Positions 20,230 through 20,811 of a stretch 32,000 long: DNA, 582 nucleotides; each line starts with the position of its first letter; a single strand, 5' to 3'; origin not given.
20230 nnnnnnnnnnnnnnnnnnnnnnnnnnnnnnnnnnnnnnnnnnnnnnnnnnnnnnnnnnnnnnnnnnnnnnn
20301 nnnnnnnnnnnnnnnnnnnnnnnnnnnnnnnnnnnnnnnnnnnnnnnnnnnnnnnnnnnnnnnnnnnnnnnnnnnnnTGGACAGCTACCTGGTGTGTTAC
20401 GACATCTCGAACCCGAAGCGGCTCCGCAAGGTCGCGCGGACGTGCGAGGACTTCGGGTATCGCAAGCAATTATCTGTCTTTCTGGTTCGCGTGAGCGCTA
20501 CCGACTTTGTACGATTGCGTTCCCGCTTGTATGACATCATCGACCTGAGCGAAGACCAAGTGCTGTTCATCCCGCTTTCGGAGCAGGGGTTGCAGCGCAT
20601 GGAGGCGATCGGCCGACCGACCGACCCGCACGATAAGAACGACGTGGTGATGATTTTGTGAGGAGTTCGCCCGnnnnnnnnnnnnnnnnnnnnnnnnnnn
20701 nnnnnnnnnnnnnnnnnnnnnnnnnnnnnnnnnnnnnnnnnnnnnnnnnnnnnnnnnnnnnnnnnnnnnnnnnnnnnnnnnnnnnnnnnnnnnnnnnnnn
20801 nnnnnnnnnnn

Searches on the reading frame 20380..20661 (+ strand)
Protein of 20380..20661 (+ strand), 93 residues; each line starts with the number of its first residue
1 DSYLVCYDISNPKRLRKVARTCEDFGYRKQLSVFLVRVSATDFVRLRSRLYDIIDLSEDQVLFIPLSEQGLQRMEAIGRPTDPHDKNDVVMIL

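Call 5: search_protein_families(library=ncbifam, proteins=[window:20380-20661:+], max_evalue=0.01)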
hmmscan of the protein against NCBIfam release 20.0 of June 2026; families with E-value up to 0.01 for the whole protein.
window:20380-20661:+ (93 aa): 1 family
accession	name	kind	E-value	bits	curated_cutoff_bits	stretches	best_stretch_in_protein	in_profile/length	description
TIGR01573.1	cas2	equivalog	2.6e-13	50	24.5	1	3-83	3-87/96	CRISPR-associated endonuclease Cas2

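Call 6: search_protein_families(library=pfam, proteins=[window:20380-20661:+], max_evalue=0.01)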
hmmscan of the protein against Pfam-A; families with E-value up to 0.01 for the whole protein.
window:20380-20661:+ (93 aa): 1 family
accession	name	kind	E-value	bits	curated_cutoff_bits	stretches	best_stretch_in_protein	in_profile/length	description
PF09827.14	CRISPR_Cas2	-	2.4e-20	73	23.8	1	3-74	3-74/74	CRISPR associated protein Cas2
